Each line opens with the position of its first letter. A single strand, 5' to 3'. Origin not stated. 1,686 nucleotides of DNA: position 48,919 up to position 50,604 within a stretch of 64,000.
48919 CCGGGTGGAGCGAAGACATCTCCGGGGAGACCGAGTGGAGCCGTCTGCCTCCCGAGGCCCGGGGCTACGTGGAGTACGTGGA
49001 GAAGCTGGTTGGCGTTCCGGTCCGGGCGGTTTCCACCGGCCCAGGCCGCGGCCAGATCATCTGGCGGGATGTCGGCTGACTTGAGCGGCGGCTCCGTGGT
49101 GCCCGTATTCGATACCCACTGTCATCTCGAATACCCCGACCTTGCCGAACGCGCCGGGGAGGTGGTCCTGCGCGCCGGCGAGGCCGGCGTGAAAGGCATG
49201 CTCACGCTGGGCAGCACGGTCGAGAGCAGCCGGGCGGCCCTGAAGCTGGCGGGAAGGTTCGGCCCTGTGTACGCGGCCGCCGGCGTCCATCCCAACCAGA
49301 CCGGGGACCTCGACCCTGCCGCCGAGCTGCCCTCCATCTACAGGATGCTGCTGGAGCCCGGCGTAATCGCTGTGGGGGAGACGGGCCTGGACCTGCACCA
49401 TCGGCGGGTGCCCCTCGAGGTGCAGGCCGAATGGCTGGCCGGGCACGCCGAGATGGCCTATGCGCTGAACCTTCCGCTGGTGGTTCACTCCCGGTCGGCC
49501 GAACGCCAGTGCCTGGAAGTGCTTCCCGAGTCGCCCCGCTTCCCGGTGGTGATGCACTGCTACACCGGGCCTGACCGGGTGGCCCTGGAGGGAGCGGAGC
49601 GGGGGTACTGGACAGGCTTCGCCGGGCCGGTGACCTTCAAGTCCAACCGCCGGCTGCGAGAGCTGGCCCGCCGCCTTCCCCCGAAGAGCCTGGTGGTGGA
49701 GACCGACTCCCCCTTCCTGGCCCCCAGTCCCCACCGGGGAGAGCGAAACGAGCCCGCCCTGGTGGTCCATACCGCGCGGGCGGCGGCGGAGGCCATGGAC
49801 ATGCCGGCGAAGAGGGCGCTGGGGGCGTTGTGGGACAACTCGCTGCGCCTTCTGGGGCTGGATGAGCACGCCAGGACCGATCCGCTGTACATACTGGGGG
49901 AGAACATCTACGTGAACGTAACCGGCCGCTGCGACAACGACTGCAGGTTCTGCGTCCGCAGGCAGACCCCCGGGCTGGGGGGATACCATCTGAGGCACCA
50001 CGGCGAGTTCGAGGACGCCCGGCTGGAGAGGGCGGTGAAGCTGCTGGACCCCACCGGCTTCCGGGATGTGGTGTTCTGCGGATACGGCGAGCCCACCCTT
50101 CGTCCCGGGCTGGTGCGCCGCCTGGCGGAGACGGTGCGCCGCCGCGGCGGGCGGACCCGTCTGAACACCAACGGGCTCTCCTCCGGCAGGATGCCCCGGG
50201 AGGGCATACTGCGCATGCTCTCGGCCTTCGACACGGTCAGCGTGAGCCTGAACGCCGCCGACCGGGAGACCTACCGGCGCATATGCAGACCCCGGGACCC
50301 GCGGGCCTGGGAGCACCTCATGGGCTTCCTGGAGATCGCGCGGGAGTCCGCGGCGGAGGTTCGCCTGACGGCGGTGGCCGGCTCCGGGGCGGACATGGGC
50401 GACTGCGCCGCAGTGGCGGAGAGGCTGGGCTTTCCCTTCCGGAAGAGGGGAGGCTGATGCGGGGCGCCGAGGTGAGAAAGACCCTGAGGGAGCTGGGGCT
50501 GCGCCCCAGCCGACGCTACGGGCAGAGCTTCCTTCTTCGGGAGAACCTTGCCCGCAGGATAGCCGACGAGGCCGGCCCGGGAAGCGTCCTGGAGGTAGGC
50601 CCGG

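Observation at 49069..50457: TatD-family nuclease fused to a small radical-SAM domain, translationally overlapped with purA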

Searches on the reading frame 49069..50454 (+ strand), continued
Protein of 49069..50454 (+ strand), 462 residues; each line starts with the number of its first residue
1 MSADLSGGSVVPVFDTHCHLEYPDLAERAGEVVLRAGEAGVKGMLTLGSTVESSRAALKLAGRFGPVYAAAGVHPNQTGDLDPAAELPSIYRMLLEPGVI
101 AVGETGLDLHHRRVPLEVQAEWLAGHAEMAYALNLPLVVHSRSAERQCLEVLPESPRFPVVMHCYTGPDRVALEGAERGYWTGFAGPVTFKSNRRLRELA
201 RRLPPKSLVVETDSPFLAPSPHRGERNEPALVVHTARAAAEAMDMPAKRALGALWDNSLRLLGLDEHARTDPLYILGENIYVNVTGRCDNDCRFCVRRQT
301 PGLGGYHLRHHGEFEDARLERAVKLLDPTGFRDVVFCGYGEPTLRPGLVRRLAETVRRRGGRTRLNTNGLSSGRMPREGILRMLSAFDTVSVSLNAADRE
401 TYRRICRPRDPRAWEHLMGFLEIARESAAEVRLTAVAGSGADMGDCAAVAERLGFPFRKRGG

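Call 55: search_protein_families(library=padloc, proteins=[window:49069-50454:+], max_evalue=0.001)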
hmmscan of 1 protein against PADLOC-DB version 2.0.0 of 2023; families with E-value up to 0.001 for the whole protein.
window:49069-50454:+ (462 aa): 3 families
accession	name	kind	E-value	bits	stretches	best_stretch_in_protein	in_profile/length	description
PDLC02215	QatD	-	5.8e-15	53.4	1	13-260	6-245/250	-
PDLC02903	pVip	-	2.5e-10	38.3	1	280-425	2-130/257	Viperins not associated with kinases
PDLC02904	pVip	-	9.7e-08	29.8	1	284-437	9-149/262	Viperins associated with kinases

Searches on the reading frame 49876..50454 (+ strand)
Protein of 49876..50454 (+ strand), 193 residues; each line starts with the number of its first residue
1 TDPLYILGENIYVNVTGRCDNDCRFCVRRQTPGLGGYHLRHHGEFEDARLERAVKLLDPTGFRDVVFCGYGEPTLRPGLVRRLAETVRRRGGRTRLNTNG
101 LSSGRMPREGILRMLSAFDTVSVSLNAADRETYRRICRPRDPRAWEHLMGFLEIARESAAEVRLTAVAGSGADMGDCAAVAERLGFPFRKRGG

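Call 11: find_homologous_proteins(query=window:49876-50454:+, max_evalue=0.00001)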
Query window:49876-50454:+ (193 aa): 1539 proteins with E <= 0.00001 among 2690 candidates; the best 120 are listed.
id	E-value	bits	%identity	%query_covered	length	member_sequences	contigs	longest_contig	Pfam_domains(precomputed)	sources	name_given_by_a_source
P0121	2.4e-51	192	46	98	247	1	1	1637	PF04055.28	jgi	jgi:TatD DNase family protein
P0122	3.4e-49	185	51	98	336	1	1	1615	PF01026.28,PF04055.28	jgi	jgi:TatD DNase family protein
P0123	1.4e-48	183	49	99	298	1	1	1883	PF01026.28,PF04055.28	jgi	jgi:TatD DNase family protein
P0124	2.4e-48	182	50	99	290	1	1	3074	PF01026.28,PF04055.28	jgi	-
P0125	4.0e-47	178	47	97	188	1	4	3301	PF04055.28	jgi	-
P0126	1.7e-38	150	43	95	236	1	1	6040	PF04055.28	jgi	jgi:TatD DNase family protein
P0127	3.6e-38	149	42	95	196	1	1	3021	PF04055.28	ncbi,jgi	-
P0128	1.7e-36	143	45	97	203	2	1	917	PF04055.28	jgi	jgi:TatD DNase family protein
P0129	1.8e-36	143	44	97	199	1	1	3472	PF04055.28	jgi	-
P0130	2.1e-35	140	44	98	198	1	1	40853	PF04055.28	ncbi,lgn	-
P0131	2.2e-35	140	40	97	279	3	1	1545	PF01026.28,PF04055.28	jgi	jgi:TatD DNase family protein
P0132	6.5e-35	138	42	98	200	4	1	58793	PF04055.28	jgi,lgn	-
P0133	1.8e-34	137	41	97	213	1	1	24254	PF04055.28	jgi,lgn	jgi:TatD DNase family protein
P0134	2.0e-34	137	39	97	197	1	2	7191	PF04055.28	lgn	-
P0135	2.4e-34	137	42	97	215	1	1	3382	PF04055.28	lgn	-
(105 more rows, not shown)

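Call 12: search_solved_structures(query=window:49876-50454:+, max_evalue=1, show_alignments=2)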
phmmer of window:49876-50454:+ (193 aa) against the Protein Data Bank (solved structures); distinct sequences matched with E-value up to 1: 12.
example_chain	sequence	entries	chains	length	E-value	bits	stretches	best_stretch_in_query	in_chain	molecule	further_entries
2yx0_A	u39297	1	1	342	1.8e-07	34.1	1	70-171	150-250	radical sam enzyme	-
2z2u_A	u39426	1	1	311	0.00025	23.8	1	65-183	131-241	UPF0026 protein MJ0257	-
6djt_A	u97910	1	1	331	0.00028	23.6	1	65-183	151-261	S-adenosyl-L-methionine-dependent tRNA 4-demethylwyosine synthase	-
2x8q_A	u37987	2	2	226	0.054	16.2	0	88-151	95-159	CAPSID PROTEIN P27 | Rous Sarcoma Virus Capsid Protein p27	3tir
7no0_A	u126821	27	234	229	0.056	16.1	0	88-151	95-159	Capsid protein p27, alternate cleaved 1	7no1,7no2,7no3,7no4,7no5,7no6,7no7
1em9_A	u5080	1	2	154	0.12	15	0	74-97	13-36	GAG POLYPROTEIN CAPSID PROTEIN P27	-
5a9e_A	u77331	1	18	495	0.32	13.6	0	74-97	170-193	DELTAMBD GAG PROTEIN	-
1tv7_A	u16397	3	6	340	0.37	13.4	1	11-136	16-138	Molybdenum cofactor biosynthesis protein A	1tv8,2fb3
9dfu_A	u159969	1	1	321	0.38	13.4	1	13-109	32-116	Radical SAM core domain-containing protein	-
9dfn_A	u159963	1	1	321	0.38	13.4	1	10-109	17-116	Radical SAM core domain-containing protein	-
2fb2_A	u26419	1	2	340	0.41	13.3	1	11-136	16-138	Molybdenum cofactor biosynthesis protein A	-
1d1d_A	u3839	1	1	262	0.58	12.8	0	73-97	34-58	PROTEIN (CAPSID PROTEIN)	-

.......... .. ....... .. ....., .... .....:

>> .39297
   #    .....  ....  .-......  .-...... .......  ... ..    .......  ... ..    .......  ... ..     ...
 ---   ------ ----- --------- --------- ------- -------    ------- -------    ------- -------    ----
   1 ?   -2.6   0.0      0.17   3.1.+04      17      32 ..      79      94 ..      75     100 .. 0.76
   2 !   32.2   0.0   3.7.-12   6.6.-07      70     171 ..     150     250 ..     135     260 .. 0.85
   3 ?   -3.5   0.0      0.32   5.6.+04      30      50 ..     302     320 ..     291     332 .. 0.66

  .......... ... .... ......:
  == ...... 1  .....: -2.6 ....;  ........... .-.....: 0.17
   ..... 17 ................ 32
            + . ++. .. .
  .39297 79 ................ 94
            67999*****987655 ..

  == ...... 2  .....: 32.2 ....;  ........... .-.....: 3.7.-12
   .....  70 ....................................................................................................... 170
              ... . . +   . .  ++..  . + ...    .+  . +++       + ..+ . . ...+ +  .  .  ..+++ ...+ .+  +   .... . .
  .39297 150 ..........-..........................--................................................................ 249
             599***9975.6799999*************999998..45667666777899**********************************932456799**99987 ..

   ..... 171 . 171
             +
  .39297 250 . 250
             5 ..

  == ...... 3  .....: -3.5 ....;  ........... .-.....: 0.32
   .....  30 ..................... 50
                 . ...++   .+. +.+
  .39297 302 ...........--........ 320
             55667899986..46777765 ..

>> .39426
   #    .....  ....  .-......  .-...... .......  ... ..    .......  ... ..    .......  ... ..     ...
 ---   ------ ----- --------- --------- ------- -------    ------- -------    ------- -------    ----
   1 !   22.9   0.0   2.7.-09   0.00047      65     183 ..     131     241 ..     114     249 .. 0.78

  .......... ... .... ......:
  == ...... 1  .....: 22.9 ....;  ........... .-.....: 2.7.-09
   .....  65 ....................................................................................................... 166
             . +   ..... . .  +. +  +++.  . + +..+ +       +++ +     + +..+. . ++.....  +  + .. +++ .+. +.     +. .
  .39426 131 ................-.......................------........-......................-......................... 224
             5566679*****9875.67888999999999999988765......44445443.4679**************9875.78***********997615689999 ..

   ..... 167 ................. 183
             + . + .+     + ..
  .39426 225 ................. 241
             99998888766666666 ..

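Call 16: find_related_loci(query=A1, collection=genome_contigs, flank=6000)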
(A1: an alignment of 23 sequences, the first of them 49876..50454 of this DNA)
Query A1 (193 aa) in genome_contigs; peptide patterns used: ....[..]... (x = any residue, [..] = any of these).
600 stretches matched a pattern (row limit reached: there are more); 598 encode a relative of the query (tblastn E <= 1e-3); the best 80 are kept; 80 distinct loci.
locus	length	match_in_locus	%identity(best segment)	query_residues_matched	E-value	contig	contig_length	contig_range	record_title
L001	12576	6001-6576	51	1-192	2e-58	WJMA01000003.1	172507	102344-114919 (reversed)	MAG: Candidatus Fermentibacteria bacterium isolate Bin_206 k141_117364, whole genome shotgun sequence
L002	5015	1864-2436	50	1-192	3e-58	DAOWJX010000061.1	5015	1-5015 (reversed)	MAG TPA_asm: Candidatus Aegiribacteria sp. isolate CSMAG_2080 CSMAG_2080_k141_4770711_length_5015_cov_11.0000, whole gen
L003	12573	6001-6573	45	1-192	8e-51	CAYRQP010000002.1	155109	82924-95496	MAG TPA_asm: uncultured bacterium isolate SRP077602_co1_69 genome assembly, contig: NODE_109_length_155109_cov_24.439853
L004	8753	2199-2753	39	5-191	2e-41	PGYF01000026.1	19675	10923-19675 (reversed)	MAG: Nitrospira bacterium HGW-Nitrospira-1 bjp_ig2158_scaffold_2293, whole genome shotgun sequence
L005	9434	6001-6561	38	5-191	2e-41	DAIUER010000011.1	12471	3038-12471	MAG TPA_asm: Thermocrinis sp. isolate CTOTU27329 NODE_41_length_12471_cov_294.063225, whole genome shotgun sequence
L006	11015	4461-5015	36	5-191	3e-41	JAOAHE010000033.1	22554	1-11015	MAG: Thermodesulfovibrionales bacterium isolate SKW50 NODE_33_length_22554_cov_5.867687, whole genome shotgun sequence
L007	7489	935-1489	38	5-191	2e-40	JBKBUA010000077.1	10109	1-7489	MAG: Thermodesulfovibrionales bacterium isolate 21H_023.bin.63 NODE_77_length_10109_cov_14.061104, whole genome shotgun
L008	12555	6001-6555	36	5-191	1e-38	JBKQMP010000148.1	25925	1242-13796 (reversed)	MAG: Dissulfurispiraceae bacterium isolate LABRr1A1B1C__bin_2 LABRr1A1B1C_000000234087, whole genome shotgun sequence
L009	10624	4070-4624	39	5-191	5e-40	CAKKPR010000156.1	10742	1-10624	Thermodesulfovibrionales bacterium isolate Hainich-H41-bin280-1 genome assembly, contig: H41-bin280_1_Hain_H41_02um_R3_5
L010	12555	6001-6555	36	5-191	3e-39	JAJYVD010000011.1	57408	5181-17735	MAG: Nitrospirae bacterium isolate FK1.bin72 NODE_471_length_57408_cov_17.723434, whole genome shotgun sequence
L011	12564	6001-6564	41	5-193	7e-39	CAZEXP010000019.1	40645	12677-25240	MAG TPA_asm: uncultured bacterium isolate binchicken_co171_66 genome assembly, contig: NODE_64_length_40645_cov_21.26388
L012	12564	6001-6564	41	5-193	2e-38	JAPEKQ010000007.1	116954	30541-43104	MAG: bacterium isolate MAG173-P120 NODE_7_length_116954_cov_154.682119, whole genome shotgun sequence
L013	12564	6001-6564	41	5-192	2e-38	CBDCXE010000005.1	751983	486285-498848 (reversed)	MAG: Nitrospinota bacterium isolate 1a5c112f-530b-4853-b9c3-525a2f2da88a genome assembly, contig: contig_5, whole genome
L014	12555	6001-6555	35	5-191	1e-37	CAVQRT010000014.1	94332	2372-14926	MAG: Thermodesulfovibrionales bacterium isolate MFD09779.bin.2.135 genome assembly, contig: contig_38125, whole genome s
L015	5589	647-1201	39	5-191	4e-38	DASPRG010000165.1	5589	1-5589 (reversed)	MAG TPA_asm: Thermodesulfovibrionales bacterium isolate SMAG_U12219 k141_435261, whole genome shotgun sequence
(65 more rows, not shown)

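Call 39: predict_structure(alignment_id=A3)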
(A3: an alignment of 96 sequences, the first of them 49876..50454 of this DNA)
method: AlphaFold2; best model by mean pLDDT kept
length: 193 residues; sequences in the alignment: 96
mean_pLDDT: 96.2   pTM: 0.92
mean pLDDT of the five models: 96.2, 95.8, 95.5, 95.4, 95.4
residues with pLDDT >= 90: 182; 70-90: 10; 50-70: 1; < 50: 0
segments of 3 or more residues with pLDDT < 50: none
pLDDT, mean of each block of 10 residues (from residue 1): 94 97 92 91 94 97 96 97 98 98 97 98 98 97 98 98 96 97 98 80
secondary structure, 60 per line:
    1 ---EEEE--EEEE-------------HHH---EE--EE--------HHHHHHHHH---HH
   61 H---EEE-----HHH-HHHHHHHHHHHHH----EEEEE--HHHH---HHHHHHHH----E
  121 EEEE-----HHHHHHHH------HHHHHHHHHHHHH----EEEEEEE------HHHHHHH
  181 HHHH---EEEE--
elements in order: E4-7 E10-13 H47-55 E65-67 H77-89 E94-98 H101-104 H108-115 E120-124 H130-137 H144-156 E161-167 H174-184 E188-191

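Call 60: search_protein_representatives(alignment_id=A3)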
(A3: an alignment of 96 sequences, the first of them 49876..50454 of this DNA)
Query: 96 sequences, 198 profile positions. Proteins with E-value up to 0.001 (for the whole library): 9714; up to 1e-10: 1617; up to 1e-30: 563. The best 150 are listed.
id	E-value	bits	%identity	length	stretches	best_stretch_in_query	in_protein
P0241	6.1e-79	280.5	-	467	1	3-197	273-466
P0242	2.2e-78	278.7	-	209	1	2-196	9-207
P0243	1.5e-74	266.1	-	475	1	4-197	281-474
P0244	2.4e-74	265.5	-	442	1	4-195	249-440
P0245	3.9e-74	264.8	-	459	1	3-197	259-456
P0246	7.3e-74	263.9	-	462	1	3-193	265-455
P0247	7.3e-74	263.9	-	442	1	2-194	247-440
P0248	1.9e-73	262.5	-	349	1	3-196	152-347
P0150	3.6e-73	261.6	-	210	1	4-196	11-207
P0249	4.5e-73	261.3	-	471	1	6-197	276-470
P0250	1.4e-72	259.7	-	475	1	4-193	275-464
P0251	1.6e-72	259.5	-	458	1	2-197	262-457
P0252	1.7e-72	259.5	-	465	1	3-197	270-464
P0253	2.2e-72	259.1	-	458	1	2-197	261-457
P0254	5.6e-72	257.7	-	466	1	3-196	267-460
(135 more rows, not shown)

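Call 65: search_solved_structures(query=A3, max_evalue=0.001)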
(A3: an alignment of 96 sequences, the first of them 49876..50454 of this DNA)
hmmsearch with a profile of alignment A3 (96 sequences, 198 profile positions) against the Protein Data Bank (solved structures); distinct sequences matched with E-value up to 0.001: 10.
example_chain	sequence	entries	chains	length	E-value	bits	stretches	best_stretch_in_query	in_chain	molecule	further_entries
2yx0_A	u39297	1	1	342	1e-05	28.4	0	71-181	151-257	radical sam enzyme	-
1tv7_A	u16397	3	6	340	5.7e-05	25.9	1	13-168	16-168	Molybdenum cofactor biosynthesis protein A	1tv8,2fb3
2fb2_A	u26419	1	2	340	7.5e-05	25.5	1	13-168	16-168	Molybdenum cofactor biosynthesis protein A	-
5wgg_A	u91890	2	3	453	0.0002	24.1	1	11-129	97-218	Radical SAM domain protein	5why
4pl1_B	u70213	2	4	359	0.00042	23.1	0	19-170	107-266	Dual-specificity RNA methyltransferase RlmN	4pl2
5hr6_A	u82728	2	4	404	0.00052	22.8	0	19-170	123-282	RlmN methylase | Dual-specificity RNA methyltransferase RlmN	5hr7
3rf9_A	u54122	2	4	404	0.00052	22.8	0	19-170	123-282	Ribosomal RNA large subunit methyltransferase N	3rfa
7tol_A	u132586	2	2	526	0.00054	22.7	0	15-101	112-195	glycerol dibiphytanyl glycerol tetraether - macrocyclic archaeol synthase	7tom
8fo0_A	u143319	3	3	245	0.00056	22.7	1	17-166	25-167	Pyruvate formate-lyase 1-activating enzyme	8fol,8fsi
3c8f_A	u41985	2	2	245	0.00067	22.4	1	17-166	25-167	Pyruvate formate-lyase 1-activating enzyme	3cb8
